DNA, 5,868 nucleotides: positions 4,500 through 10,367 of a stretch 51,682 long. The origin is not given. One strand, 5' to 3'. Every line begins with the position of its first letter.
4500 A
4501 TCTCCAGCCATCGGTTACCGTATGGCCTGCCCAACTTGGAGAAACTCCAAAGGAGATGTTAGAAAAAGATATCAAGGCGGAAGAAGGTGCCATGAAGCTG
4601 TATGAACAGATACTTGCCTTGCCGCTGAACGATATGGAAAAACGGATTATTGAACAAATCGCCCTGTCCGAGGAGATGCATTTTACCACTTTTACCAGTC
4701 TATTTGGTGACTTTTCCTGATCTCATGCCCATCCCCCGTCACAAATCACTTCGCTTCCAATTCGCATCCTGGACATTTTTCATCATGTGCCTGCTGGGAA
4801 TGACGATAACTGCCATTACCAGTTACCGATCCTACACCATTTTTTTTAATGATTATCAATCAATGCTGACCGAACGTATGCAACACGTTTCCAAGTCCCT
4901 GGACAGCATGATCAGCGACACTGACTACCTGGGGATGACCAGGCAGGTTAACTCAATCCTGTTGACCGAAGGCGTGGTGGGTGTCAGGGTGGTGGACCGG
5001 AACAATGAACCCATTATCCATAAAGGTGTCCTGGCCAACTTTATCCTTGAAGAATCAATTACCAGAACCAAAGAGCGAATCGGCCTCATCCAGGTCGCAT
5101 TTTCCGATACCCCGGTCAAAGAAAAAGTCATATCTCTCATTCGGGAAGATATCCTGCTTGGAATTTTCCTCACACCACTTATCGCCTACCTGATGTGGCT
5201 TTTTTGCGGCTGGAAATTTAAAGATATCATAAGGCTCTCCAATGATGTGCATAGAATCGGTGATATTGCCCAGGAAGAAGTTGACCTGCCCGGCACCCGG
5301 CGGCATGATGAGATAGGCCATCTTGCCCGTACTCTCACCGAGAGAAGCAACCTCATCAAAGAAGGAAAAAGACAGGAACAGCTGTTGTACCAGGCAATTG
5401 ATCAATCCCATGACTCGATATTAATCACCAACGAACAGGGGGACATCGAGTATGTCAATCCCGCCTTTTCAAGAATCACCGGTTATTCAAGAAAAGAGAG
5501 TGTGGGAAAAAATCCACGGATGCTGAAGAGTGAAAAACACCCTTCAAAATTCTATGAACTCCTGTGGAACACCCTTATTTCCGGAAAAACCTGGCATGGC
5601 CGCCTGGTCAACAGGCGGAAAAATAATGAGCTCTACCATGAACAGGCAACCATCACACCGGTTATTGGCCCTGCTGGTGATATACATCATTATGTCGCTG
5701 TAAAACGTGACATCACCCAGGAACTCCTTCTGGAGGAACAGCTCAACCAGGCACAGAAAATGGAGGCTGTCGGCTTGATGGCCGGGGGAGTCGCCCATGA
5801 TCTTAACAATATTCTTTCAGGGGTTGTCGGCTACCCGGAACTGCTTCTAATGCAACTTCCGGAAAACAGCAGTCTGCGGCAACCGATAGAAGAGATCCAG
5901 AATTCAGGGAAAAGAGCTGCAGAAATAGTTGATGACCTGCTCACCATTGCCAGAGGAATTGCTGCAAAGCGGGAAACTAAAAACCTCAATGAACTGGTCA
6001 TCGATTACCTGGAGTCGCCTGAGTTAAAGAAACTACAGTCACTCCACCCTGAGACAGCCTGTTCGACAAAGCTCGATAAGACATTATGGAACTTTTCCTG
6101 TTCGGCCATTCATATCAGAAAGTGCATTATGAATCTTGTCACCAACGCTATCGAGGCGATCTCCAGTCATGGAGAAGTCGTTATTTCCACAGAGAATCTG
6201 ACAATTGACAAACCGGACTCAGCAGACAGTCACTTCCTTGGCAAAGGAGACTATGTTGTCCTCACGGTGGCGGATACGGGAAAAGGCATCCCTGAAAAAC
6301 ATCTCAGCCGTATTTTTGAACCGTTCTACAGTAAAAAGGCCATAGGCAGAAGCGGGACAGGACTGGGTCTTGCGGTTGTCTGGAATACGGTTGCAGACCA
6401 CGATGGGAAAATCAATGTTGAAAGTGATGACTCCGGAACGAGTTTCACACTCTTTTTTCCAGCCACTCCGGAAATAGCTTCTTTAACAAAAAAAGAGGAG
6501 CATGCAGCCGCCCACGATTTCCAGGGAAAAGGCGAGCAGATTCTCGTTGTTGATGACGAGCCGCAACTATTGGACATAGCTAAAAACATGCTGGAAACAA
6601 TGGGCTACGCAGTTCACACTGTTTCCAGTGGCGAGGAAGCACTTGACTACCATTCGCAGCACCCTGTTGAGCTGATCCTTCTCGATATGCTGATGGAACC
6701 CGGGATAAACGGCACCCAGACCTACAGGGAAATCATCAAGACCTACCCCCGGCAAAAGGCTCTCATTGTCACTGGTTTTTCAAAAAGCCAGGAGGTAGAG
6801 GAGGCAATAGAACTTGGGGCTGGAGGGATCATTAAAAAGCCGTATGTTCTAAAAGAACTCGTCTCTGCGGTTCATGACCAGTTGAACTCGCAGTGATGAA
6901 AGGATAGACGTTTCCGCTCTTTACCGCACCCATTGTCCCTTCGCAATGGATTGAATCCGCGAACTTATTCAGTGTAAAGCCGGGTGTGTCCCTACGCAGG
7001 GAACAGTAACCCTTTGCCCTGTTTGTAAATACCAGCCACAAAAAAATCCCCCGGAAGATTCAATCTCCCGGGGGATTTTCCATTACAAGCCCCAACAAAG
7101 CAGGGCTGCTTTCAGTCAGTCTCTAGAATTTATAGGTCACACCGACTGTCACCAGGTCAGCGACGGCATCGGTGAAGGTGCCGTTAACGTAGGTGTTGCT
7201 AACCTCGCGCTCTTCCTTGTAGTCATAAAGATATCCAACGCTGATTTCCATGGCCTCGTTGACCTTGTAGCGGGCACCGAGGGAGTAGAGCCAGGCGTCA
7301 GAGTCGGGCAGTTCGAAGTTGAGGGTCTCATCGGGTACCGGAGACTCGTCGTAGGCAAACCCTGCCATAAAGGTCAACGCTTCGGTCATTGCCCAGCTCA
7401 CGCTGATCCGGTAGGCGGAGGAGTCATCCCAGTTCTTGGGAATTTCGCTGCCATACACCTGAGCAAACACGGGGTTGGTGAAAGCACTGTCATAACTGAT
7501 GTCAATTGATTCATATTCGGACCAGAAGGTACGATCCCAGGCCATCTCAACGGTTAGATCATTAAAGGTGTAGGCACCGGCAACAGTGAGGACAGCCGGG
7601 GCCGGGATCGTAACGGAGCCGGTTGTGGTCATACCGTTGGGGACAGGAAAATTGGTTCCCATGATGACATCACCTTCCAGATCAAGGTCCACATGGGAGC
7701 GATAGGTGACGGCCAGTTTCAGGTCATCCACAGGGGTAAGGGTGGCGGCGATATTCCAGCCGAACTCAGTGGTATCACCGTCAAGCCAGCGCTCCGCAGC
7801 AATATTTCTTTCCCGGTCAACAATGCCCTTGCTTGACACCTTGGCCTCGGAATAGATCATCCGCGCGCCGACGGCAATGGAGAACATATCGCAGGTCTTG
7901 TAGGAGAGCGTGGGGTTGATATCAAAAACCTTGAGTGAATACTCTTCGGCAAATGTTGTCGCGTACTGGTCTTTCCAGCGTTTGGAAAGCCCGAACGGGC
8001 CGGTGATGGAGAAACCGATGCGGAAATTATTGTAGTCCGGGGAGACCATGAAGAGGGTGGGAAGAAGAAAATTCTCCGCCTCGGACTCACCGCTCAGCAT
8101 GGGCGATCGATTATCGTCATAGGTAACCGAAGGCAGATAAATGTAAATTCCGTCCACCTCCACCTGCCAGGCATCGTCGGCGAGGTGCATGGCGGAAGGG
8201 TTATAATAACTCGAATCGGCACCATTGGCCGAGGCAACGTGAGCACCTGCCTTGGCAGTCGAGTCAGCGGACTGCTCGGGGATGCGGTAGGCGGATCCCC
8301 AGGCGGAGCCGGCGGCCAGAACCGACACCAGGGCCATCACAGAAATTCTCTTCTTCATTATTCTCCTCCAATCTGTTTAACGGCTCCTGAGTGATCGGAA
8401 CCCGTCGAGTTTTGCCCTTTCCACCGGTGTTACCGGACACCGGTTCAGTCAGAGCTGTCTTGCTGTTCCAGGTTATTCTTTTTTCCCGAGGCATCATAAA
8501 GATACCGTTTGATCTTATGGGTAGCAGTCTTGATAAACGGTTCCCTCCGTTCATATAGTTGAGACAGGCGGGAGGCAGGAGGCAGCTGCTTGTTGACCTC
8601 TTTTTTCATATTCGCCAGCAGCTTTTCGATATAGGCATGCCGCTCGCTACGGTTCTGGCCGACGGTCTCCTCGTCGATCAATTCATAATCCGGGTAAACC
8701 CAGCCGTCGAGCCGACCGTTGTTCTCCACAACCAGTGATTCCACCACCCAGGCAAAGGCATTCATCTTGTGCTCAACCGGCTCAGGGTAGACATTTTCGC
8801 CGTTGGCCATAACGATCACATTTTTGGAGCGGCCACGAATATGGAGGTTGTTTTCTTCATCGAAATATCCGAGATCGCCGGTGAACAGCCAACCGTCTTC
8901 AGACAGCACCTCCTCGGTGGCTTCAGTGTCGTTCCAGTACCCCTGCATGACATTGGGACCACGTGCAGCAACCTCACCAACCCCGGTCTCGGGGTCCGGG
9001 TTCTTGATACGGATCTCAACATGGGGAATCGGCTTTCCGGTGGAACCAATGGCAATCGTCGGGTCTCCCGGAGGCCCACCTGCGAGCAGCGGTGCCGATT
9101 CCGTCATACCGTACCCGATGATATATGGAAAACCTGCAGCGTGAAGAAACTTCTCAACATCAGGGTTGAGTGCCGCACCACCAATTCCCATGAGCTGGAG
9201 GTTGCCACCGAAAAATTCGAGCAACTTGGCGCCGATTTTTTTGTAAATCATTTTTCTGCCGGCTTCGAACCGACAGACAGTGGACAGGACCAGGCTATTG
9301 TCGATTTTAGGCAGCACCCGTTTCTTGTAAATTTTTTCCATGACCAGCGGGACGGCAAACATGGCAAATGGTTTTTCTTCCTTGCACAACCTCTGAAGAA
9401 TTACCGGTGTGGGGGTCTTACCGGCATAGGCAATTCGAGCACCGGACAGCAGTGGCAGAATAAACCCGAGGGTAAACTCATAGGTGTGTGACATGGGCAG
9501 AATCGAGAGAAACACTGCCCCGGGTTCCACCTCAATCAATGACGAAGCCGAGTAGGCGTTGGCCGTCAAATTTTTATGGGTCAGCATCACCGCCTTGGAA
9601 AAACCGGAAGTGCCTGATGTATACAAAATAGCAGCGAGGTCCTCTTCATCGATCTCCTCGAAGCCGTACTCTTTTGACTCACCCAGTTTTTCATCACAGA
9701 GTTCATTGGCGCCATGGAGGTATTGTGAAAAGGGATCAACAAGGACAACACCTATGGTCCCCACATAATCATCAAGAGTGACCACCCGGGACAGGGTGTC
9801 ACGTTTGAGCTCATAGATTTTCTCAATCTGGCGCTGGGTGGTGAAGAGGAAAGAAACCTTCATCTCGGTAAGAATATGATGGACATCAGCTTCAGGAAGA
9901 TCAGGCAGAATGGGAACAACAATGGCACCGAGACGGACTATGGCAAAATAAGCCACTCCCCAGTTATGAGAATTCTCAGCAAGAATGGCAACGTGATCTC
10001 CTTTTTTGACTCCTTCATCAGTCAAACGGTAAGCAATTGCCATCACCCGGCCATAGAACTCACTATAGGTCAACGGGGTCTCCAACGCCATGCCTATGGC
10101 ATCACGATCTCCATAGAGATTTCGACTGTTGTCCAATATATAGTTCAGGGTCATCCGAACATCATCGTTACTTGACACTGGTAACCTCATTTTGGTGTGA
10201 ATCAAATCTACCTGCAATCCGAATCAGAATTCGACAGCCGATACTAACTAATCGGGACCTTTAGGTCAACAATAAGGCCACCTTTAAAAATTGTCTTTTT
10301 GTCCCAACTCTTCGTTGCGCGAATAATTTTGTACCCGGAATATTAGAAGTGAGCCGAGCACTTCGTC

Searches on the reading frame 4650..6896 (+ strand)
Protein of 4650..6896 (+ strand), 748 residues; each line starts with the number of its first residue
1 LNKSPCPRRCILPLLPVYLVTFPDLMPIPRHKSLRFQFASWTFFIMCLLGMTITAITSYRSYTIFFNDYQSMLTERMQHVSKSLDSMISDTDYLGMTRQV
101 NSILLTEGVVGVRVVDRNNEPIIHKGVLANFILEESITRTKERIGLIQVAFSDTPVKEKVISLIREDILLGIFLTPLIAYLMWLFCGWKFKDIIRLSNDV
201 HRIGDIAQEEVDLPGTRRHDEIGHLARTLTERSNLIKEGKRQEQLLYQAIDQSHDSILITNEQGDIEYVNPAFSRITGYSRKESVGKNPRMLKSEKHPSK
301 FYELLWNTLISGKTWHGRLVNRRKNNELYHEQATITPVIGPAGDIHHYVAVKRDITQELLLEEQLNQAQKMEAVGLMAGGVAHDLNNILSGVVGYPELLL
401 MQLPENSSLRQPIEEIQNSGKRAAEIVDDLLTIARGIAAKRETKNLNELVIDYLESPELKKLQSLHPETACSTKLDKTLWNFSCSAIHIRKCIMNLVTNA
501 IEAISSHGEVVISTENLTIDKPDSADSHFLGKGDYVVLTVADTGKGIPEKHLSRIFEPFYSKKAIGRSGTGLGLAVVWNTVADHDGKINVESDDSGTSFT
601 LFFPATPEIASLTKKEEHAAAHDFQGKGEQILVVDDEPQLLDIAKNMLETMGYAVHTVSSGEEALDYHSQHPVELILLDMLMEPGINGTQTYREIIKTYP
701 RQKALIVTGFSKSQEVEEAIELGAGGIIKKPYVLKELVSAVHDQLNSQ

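Call 54: search_protein_families(library=pfam, proteins=[window:4650-6896:+], max_evalue=0.00001)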
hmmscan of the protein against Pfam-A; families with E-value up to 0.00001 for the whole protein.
window:4650-6896:+ (748 aa): 8 families
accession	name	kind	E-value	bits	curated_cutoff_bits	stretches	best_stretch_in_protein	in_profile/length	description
PF00072.30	Response_reg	-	2.5e-23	82.8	30.2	1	631-741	1-110/111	Response regulator receiver domain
PF02518.31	HATPase_c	-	6.6e-23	81.7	26.4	1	486-606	3-110/111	Histidine kinase-, DNA gyrase B-, and HSP90-like ATPase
PF00989.32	PAS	-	2.2e-19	70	22.6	1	246-355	3-113/113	PAS fold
PF13426.13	PAS_9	-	9.8e-18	64.8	27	1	255-357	2-103/103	PAS domain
PF00512.31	HisKA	-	3.3e-11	43.5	26.9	1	376-435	4-62/66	His Kinase A (phospho-acceptor) domain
PF08448.16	PAS_4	-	1.9e-09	38.2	23.1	1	251-358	2-108/110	PAS fold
PF08447.18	PAS_3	-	3.2e-07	31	25.6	1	267-351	2-88/89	PAS fold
PF13188.13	PAS_8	-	6.1e-07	29.6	21.8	1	245-285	2-42/65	PAS domain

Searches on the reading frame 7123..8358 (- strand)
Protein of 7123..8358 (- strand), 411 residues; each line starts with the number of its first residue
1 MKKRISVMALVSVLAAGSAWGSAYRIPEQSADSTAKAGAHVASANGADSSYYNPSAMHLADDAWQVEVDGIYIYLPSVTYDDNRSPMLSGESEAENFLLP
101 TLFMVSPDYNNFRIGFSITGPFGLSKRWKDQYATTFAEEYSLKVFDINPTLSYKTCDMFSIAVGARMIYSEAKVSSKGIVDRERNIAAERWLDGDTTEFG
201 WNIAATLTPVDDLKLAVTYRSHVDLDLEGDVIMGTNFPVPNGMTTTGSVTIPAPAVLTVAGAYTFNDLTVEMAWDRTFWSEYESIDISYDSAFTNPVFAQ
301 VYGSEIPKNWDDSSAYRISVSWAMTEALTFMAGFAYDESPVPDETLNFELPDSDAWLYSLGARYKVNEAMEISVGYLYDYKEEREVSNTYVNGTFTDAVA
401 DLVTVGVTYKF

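Call 54: search_protein_families(library=pfam, proteins=[window:7123-8358:-], max_evalue=0.00001)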
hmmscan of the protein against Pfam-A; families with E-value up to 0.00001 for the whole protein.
window:7123-8358:- (411 aa): 2 families
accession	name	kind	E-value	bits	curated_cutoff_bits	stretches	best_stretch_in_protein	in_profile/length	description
PF03349.22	Toluene_X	-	9.1e-55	186.3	29.7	1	13-411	2-421/421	Outer membrane protein transport protein (OMPP1/FadL/TodX)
PF13609.12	Porin_4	-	9.4e-07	29.4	27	1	236-379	197-305/310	Gram-negative porin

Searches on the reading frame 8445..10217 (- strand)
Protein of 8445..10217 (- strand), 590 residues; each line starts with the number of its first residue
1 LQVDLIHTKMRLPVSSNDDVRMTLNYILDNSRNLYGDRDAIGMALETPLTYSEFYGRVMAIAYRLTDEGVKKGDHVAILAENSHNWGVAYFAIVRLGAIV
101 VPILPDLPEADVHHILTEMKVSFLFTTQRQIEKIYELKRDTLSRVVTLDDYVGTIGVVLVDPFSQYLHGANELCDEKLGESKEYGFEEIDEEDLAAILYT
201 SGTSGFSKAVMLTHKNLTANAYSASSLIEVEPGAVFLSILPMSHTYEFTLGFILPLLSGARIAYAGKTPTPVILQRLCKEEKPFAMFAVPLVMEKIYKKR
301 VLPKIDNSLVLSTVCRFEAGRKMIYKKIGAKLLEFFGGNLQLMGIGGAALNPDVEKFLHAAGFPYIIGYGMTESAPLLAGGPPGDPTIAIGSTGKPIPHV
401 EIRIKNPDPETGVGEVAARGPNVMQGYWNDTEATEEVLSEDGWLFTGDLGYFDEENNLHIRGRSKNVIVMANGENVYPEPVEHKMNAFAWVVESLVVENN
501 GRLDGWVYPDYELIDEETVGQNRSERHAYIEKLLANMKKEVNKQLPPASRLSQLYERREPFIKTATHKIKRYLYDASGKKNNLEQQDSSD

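Call 54: search_protein_families(library=pfam, proteins=[window:8445-10217:-], max_evalue=0.00001)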
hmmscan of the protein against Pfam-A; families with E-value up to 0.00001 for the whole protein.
window:8445-10217:- (590 aa): 1 family
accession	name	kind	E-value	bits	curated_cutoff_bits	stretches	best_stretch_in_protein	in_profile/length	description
PF00501.34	AMP-binding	-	1.3e-79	268.2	29.9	1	35-428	8-384/384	AMP-binding enzyme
